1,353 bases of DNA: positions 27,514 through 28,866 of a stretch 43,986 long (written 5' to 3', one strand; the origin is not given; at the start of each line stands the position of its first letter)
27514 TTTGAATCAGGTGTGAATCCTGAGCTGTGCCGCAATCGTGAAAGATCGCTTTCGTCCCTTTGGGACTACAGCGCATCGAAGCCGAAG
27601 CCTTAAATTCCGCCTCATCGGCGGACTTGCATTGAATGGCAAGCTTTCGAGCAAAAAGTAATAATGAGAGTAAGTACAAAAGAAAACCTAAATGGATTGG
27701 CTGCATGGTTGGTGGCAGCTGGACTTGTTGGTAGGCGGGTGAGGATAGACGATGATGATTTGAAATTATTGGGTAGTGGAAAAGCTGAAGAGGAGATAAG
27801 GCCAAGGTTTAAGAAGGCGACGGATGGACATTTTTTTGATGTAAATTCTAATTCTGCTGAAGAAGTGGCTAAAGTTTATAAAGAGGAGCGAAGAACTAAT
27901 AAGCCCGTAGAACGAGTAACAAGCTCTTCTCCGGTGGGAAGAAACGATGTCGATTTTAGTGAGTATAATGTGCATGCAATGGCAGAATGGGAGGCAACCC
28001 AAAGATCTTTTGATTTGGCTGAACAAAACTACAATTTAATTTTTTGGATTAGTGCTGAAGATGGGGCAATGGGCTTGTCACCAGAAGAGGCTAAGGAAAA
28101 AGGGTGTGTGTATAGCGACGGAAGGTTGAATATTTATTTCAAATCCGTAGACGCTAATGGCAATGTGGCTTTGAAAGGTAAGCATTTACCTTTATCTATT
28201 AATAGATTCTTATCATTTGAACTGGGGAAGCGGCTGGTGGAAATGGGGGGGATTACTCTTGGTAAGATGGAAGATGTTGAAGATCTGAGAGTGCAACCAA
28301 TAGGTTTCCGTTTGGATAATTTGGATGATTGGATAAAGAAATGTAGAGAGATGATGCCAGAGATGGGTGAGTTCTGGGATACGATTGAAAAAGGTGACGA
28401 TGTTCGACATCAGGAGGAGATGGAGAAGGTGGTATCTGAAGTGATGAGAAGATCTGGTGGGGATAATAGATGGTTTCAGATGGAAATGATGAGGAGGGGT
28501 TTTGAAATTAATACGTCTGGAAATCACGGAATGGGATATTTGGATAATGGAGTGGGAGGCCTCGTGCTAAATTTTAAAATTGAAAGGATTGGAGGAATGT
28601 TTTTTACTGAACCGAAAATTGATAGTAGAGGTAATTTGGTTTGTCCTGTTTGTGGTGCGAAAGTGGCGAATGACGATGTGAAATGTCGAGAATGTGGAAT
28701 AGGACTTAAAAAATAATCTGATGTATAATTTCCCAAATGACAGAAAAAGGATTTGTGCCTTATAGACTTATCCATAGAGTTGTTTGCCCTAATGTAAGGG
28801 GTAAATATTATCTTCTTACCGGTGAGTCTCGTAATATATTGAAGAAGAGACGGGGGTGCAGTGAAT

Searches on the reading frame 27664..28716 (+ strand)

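Call 60: search_protein_families(library=pfam, proteins=[window:27664-28716:+], max_evalue=0.001)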
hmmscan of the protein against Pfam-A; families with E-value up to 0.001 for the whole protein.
window:27664-28716:+ (350 aa): 1 family
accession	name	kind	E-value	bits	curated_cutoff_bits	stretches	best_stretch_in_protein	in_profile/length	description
PF13248.11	Zn_ribbon_3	-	0.00014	21.6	27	1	326-347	4-25/26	zinc-ribbon domain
